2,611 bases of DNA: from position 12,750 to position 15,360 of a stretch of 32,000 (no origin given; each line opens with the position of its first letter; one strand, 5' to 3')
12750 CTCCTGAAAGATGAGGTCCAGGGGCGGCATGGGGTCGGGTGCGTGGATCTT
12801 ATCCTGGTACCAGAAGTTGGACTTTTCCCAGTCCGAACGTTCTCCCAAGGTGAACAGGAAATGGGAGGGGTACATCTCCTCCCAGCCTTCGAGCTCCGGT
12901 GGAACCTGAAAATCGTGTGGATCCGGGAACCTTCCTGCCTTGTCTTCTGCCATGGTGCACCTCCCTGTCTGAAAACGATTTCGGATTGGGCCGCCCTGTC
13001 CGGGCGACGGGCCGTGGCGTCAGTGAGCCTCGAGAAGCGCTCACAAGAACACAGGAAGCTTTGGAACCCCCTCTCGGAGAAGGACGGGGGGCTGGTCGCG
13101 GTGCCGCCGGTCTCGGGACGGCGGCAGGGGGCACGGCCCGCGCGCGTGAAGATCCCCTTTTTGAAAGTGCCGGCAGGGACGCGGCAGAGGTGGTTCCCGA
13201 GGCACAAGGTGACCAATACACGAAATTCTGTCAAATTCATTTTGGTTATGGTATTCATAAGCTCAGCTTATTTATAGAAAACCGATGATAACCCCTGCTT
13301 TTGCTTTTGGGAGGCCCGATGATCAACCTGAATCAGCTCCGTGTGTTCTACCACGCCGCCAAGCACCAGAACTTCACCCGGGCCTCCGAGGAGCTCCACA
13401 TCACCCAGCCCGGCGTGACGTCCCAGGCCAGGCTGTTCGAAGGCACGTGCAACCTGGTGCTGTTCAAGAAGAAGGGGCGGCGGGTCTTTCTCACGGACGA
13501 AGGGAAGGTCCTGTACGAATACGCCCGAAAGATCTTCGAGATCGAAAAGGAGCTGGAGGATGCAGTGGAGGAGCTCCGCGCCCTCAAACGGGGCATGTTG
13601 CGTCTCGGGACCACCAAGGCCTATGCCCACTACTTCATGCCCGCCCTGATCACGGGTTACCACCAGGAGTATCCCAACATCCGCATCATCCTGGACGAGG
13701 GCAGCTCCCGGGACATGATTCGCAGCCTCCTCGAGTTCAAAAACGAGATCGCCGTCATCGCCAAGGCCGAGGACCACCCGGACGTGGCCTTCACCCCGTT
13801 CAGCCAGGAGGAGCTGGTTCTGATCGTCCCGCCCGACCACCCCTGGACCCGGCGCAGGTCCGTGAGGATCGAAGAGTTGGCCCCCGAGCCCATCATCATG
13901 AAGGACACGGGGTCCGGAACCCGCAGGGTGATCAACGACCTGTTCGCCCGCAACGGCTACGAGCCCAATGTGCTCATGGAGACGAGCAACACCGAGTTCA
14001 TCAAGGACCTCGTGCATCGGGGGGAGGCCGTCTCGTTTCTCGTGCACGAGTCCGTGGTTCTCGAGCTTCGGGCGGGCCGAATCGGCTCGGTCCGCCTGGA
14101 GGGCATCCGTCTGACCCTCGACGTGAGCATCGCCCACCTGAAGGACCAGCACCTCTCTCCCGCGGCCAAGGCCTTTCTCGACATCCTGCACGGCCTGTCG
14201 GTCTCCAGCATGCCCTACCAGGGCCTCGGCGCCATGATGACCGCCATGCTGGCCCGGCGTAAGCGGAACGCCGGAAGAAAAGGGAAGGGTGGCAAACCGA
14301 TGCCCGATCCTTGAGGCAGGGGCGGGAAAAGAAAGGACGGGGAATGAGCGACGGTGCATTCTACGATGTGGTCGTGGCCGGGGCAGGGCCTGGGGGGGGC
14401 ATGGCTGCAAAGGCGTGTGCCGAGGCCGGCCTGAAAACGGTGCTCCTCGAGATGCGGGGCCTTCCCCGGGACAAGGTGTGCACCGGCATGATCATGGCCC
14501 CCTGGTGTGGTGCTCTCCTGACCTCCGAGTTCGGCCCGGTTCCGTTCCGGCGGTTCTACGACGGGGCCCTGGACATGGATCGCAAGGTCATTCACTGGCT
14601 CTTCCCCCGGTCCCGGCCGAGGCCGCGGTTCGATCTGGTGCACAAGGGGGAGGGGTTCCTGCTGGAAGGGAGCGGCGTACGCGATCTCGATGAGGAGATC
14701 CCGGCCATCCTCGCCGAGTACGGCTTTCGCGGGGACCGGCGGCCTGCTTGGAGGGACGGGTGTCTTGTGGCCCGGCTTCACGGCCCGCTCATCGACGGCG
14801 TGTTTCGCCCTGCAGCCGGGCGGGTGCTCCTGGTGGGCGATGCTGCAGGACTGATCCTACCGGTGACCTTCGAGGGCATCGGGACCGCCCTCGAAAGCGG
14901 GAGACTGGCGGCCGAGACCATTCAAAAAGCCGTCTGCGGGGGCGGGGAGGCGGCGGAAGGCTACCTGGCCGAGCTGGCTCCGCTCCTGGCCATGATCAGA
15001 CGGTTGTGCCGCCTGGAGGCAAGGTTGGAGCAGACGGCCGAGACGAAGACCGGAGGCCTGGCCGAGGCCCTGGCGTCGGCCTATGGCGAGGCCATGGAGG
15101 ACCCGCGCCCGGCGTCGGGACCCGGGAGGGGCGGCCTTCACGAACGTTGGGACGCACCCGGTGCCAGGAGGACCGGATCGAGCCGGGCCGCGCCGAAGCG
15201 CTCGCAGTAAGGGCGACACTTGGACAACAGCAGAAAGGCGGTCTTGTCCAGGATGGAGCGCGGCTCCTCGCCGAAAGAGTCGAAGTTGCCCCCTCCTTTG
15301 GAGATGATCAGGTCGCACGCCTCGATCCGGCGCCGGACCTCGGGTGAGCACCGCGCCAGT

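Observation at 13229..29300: Three copies of a fixed-geometry operator-promoter module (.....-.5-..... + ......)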

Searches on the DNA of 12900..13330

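Call 60: search_rna_families(source=window, start=12900, end=13330, threshold=evalue, max_evalue=1)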
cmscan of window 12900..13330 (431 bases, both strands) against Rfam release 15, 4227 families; matches with E-value up to 1: 1.
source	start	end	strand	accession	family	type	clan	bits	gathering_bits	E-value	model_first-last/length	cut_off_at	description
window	13166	13209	+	RF01556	TB9Cs3H2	Gene; snRNA; snoRNA; HACA-box;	-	22.1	50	0.022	1-63/63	no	Trypanosomatid snoRNA TB9Cs3H2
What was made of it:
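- On Known cis-regulatory RNA (Rfam) in the long leaders: The only hit at E up to 1 is a spurious snoRNA match at 22 bits against a cut-off of 50 (call 60).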

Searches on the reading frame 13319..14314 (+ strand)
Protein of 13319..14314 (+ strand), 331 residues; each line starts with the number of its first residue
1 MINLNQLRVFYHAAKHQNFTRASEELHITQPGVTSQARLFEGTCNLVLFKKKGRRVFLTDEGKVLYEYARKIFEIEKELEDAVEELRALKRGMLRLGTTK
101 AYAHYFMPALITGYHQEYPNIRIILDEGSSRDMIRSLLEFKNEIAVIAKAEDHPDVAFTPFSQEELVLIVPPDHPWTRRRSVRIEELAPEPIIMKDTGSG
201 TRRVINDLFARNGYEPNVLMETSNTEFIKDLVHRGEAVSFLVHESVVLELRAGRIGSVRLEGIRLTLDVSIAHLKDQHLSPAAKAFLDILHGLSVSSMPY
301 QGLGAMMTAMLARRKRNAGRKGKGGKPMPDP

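Call 11: search_protein_families(library=pfam, proteins=[window:13319-14314:+])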
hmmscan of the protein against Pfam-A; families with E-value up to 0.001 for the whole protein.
window:13319-14314:+ (331 aa): 3 families
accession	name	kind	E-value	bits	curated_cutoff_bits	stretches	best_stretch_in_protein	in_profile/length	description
PF03466.25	LysR_substrate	-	1.1e-49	169.1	28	1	89-291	3-205/209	LysR substrate binding domain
PF00126.33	HTH_1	-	2.1e-15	56.8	26.6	1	4-63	1-60/60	Bacterial regulatory helix-turn-helix protein, lysR family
PF13531.11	SBP_bac_11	-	0.00052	20.3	25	0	159-292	74-214/227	Bacterial extracellular solute-binding protein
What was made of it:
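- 13319..14314 (+): LysR-A regulator gene. Pfam HTH_1 plus LysR_substrate (call 11).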

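Call 21: find_encoding_contigs(protein=window:13319-14314:+, flank=10000, max_places=6)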
Protein window:13319-14314:+ (331 aa): no gene with exactly this product is on record in the collection.

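Call 22: find_homologous_proteins(query=window:13319-14314:+, max_evalue=1e-30)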
Query window:13319-14314:+ (331 aa): 1606 proteins with E <= 1e-30 among 4797 candidates; the best 120 are listed.
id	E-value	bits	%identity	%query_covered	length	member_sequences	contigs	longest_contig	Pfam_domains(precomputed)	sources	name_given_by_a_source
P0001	1.0e-216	736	100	100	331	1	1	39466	PF00126.34,PF03466.26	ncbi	-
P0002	6.0e-181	618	85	98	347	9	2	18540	PF00126.34,PF03466.26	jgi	jgi:DNA-binding transcriptional LysR family regulator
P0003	1.5e-179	614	86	96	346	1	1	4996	PF00126.34,PF03466.26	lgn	-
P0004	6.6e-178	608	82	99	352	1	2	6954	PF00126.34,PF03466.26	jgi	jgi:DNA-binding transcriptional LysR family regulator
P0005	3.1e-177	606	84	96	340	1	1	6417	PF00126.34,PF03466.26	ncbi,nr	ncbi:MAG: LysR family transcriptional regulator [Deltaproteobacteria bacterium]|nr:LysR family trans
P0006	1.1e-174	598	81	98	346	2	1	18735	PF00126.34,PF03466.26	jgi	jgi:DNA-binding transcriptional LysR family regulator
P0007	2.7e-174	597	82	98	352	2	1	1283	PF00126.34,PF13531.12,PF03466.26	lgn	-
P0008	3.9e-174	596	84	96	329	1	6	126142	PF00126.34,PF03466.26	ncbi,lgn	ncbi:MAG: LysR substrate-binding domain-containing protein [Thermodesulfobacteriota bacterium]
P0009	1.7e-172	591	84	95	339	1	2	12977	PF00126.34,PF03466.26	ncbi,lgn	-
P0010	5.4e-171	586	81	98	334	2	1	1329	PF00126.34,PF03466.26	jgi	jgi:DNA-binding transcriptional LysR family regulator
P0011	6.8e-168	576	81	95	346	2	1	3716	PF00126.34,PF13531.12,PF03466.26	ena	-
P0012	4.0e-167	573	81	96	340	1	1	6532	PF00126.34,PF03466.26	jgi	jgi:DNA-binding transcriptional LysR family regulator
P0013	2.2e-163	561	80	96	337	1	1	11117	PF00126.34,PF03466.26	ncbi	-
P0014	7.8e-160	549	78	97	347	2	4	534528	PF00126.34,PF03466.26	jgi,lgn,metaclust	metaclust:\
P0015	1.7e-157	541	78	94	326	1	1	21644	PF00126.34,PF03466.26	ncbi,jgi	-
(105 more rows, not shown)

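Call 23: find_encoding_contigs(protein=P0001, flank=10000, max_places=3)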
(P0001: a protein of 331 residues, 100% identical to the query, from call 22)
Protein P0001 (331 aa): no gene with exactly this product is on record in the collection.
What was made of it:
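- Tried and rejected: Exact look-up of LysR-A failed twice (calls 21, 23).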

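Call 24: find_encoding_contigs(protein=P0008, flank=10000, max_places=3)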
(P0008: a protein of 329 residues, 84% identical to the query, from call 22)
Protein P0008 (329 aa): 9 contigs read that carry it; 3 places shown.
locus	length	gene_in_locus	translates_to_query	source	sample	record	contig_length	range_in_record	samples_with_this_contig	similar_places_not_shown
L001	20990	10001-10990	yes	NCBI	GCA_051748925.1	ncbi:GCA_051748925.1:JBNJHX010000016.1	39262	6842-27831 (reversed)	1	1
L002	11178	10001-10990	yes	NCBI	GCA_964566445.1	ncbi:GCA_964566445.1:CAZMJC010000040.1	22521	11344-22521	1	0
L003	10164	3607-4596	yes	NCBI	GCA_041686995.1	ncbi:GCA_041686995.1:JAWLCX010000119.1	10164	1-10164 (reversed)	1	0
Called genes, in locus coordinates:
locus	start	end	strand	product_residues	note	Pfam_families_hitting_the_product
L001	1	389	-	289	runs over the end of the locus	PF00941:FAD_binding_5, PF03450:CO_deh_flav_C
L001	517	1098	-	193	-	PF02441:Flavoprotein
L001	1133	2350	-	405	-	PF06792:UPF0261, PF23189:UPF0261_C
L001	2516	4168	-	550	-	PF00501:AMP-binding, PF13193:AMP-binding_C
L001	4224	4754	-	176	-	PF00072:Response_reg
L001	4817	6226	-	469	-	PF20695:UbiD_N, PF01977:UbiD, PF20696:UbiD_C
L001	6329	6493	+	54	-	-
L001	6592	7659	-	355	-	PF01326:PPDK_N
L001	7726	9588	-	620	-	PF00391:PEP-utilizers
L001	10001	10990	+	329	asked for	PF00126:HTH_1, PF03466:LysR_substrate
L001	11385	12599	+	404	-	PF07690:MFS_1, PF12832:MFS_1_like (faint), PF07690:MFS_1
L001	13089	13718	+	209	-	PF01590:GAF, PF13185:GAF_2, PF13492:GAF_3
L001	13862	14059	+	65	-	-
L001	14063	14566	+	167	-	PF00072:Response_reg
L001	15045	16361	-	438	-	PF00144:Beta-lactamase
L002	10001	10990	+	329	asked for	PF00126:HTH_1, PF03466:LysR_substrate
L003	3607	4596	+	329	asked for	PF00126:HTH_1, PF03466:LysR_substrate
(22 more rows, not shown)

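Call 25: find_encoding_contigs(protein=P0014, flank=10000, max_places=3)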
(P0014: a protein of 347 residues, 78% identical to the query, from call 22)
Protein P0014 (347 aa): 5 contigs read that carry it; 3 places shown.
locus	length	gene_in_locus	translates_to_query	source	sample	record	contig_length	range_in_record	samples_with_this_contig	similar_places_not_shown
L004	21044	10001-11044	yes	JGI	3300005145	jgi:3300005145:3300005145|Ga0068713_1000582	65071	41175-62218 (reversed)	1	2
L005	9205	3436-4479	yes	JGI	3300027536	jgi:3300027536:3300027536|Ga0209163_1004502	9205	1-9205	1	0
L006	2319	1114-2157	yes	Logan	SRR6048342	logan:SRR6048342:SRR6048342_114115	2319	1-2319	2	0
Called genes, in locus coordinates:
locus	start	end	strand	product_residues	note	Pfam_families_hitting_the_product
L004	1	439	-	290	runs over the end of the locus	PF00941:FAD_binding_5, PF03450:CO_deh_flav_C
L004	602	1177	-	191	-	PF02441:Flavoprotein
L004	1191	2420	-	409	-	PF06792:UPF0261, PF23189:UPF0261_C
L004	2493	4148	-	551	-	PF00501:AMP-binding, PF13193:AMP-binding_C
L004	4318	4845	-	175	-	PF00072:Response_reg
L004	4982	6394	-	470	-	PF20695:UbiD_N, PF01977:UbiD, PF20696:UbiD_C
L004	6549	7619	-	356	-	PF01326:PPDK_N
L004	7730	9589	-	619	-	PF00391:PEP-utilizers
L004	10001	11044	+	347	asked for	PF00126:HTH_1, PF03466:LysR_substrate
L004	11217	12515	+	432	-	PF07690:MFS_1, PF12832:MFS_1_like, PF07690:MFS_1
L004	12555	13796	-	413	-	PF00144:Beta-lactamase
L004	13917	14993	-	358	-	PF12797:Fer4_2 (faint), PF00037:Fer4 (weak), PF13237:Fer4_10 (weak), PF14697:Fer4_21 (weak), PF12838:Fer4_7, PF13187:Fer4_9 (weak), PF00037:Fer4 (weak), PF12837:Fer4_6 (weak), +1 more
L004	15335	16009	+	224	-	PF00072:Response_reg, PF00486:Trans_reg_C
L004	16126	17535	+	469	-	PF00672:HAMP, PF00512:HisKA, PF02518:HATPase_c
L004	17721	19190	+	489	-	PF00089:Trypsin, PF13365:Trypsin_2, PF00595:PDZ (weak), PF13180:PDZ_2, PF17820:PDZ_6, PF00595:PDZ, PF13180:PDZ_2, PF17820:PDZ_6, +1 more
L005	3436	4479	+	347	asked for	PF00126:HTH_1, PF03466:LysR_substrate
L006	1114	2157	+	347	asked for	PF00126:HTH_1, PF03466:LysR_substrate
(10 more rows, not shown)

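Call 39: find_related_loci(query=A3, collection=metagenome_contigs, flank=3000)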
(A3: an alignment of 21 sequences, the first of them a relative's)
Query A3 (331 aa) in metagenome_contigs; peptide patterns used: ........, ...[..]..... (x = any residue, [..] = any of these).
530 stretches matched a pattern; 464 encode a relative of the query (tblastn E <= 1e-3); the best 80 are kept; 80 distinct loci.
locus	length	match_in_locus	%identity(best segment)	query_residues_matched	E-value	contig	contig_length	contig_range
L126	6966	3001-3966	78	1-322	2e-168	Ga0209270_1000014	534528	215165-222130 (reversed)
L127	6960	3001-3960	76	1-320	2e-162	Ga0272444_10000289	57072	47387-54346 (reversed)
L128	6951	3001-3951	71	1-317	2e-156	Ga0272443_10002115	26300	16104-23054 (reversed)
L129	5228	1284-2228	66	1-315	3e-143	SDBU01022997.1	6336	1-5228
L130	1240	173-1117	65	1-315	9e-154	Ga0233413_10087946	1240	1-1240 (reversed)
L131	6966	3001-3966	78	1-322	2e-168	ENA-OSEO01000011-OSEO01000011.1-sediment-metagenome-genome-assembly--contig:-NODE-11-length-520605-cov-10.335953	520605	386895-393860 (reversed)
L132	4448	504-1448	63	1-315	9e-140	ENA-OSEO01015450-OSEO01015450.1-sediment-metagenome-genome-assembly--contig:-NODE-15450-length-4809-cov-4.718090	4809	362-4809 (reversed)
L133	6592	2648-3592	63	1-315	5e-138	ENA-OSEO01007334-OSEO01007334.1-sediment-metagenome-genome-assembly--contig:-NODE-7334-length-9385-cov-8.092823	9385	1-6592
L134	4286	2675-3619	64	1-315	2e-140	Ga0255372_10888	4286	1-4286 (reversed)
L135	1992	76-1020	62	1-315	3e-145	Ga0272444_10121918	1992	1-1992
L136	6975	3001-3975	61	1-325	3e-135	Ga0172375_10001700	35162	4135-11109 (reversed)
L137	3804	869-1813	63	1-315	1e-138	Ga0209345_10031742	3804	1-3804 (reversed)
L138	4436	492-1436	63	1-315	2e-135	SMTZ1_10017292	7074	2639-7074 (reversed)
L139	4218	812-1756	62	1-315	2e-137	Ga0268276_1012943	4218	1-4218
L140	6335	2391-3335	63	1-315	7e-135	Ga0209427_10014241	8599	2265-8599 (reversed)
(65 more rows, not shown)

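Call 62: list_cluster_members(proteins=[P0001, P0121])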
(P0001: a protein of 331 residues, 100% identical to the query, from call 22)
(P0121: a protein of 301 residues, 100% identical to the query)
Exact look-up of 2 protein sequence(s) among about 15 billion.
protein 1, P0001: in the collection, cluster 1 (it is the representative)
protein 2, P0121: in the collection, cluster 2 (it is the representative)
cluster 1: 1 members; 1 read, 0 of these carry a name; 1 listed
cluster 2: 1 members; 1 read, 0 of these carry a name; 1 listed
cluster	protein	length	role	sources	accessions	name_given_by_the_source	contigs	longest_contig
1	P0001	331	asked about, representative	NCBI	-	-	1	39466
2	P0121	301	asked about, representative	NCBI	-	-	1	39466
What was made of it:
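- Tried and rejected: The cluster look-up gave only 'NCBI, 39,466-bp contig' (call 62).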

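Call 80: search_solved_structures(query=window:13319-14314:+, max_evalue=1e-10)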
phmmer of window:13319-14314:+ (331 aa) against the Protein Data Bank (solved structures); distinct sequences matched with E-value up to 1e-10: 36.
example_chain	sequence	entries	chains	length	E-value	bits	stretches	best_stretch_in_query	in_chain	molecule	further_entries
5y2v_A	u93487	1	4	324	7.9e-42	146.6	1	3-299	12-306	Rubisco operon transcriptional regulator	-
8sbh_A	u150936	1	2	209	8e-26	94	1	93-291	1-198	Transcriptional regulator YeiE, LysR family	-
1al3_A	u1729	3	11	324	2.1e-24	89.4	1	3-242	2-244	CYS REGULON TRANSCRIPTIONAL ACTIVATOR CYSB | HTH-type transcriptional regulator CysB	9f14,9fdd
4gwo_A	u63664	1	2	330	4.7e-24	88.2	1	3-242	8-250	HTH-type transcriptional regulator CysB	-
8sbf_A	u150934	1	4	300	1.2e-22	83.6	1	3-289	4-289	Putative transcriptional regulator (LysR family)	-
5y2w_A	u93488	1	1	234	1.9e-21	79.7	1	90-299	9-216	Rubisco operon transcriptional regulator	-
5z49_B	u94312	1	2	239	2.1e-21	79.5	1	92-290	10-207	HTH-type transcriptional activator CmpR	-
7fdf_A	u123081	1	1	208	4.2e-21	78.5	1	91-287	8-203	LysR family transcriptional regulator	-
7erp_A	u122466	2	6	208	7.6e-21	77.7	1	91-287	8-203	LysR family transcriptional regulator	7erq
3fzv_A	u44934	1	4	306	2.6e-20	75.9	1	3-288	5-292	Probable transcriptional regulator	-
6m5f_A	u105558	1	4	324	3.2e-20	75.6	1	3-288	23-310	Probable transcriptional regulator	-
4x6g_A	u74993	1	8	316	7.8e-20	74.3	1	3-246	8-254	OxyR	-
3k1m_A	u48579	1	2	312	3.3e-19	72.3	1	3-242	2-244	HTH-type transcriptional regulator benM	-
3k1p_A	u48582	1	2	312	6.1e-19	71.4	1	3-242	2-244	HTH-type transcriptional regulator benM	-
3k1n_A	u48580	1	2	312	6.1e-19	71.4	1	3-242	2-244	HTH-type transcriptional regulator benM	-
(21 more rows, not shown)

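Call 81: search_protein_families(library=ncbifam, proteins=[window:13319-14314:+], max_evalue=0.00001)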
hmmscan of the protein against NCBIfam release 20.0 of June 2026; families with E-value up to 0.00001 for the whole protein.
window:13319-14314:+ (331 aa): 50 families (the best 25 are shown)
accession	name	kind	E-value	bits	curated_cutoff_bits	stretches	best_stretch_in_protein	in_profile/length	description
NF040786.1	LysR_Sec_metab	equivalog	3.5e-58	197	250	1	2-291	1-295/298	selenium metabolism-associated LysR family transcriptional regulator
TIGR03339.1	phn_lysR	subfamily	1.3e-57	195.3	341.1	1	6-289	1-278/279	aminoethylphosphonate catabolism associated LysR family transcriptional regulator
NF008416.0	PRK11242.1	equivalog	1.8e-47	162.1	277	1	5-291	4-288/300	transcriptional regulator CynR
NF047520.1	trans_act_CidR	equivalog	1.8e-47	161.9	415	1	3-290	2-288/292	cidABC operon transcriptional activator CidR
NF008095.0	PRK10837.1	subfamily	5.6e-45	153.8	281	1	2-290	3-286/290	LysR family transcriptional regulator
NF040889.1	trans_reg_YeiE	equivalog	2.5e-44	151.6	480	1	2-289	3-285/288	DNA-binding transcriptional regulator YeiE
NF045990.1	TransRegCbbRRhodb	equivalog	4.5e-43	147.4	450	1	2-292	6-298/304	LysR family regulator CbbR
NF053705.1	TransRegGltCGpos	equivalog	3.5e-42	144.7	350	1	3-290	2-289/300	glutamate biosynthesis transcriptional regulator GltC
NF045775.1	acetoin_reg_AlsR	exception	3.3e-36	125.3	430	1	3-290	2-288/290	acetoin biosynthesis transcriptional regulator AlsR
NF009327.0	PRK12684.1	subfamily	3.4e-36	125.1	402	1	2-240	1-242/313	CysB family HTH-type transcriptional regulator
TIGR02424.1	TF_pcaQ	equivalog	2.8e-34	118.4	303.8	1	2-292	3-296/300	pca operon transcription factor PcaQ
NF008722.0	PRK11716.1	equivalog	1.6e-31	109.5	246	1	3-290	2-290/293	HTH-type transcriptional activator IlvY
NF009326.0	PRK12681.1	equivalog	4.4e-31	108.5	436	1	3-241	2-243/324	HTH-type transcriptional regulator CysB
NF009324.0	PRK12679.1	equivalog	6.5e-28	97.7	491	1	2-246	1-248/316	HTH-type transcriptional regulator Cbl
NF008361.0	PRK11151.1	equivalog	1.1e-27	97.1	329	1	3-248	2-247/305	DNA-binding transcriptional regulator OxyR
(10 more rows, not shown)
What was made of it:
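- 13319..14314 (+): Below every curated NCBIfam cut-off (call 81).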

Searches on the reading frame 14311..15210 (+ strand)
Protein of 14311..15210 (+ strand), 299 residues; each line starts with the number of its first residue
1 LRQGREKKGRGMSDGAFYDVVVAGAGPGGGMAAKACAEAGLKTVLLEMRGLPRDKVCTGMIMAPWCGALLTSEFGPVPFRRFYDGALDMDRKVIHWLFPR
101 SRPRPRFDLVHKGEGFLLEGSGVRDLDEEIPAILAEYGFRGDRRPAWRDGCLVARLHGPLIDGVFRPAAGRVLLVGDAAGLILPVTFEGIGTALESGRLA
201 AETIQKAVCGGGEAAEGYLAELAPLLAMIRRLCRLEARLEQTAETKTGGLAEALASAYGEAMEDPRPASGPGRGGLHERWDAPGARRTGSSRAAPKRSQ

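Call 11: search_protein_families(library=pfam, proteins=[window:14311-15210:+])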
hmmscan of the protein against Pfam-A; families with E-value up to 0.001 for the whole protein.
window:14311-15210:+ (299 aa): 3 families
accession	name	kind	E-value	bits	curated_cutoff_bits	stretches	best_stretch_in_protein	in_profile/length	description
PF01494.25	FAD_binding_3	-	3.1e-06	27.1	22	0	18-49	2-33/349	FAD binding domain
PF12831.13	FAD_oxidored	-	1.1e-05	25.4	27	1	19-50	1-32/416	FAD dependent oxidoreductase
PF00890.30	FAD_binding_2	-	0.0005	19.8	20.4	1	19-47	1-29/414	FAD binding domain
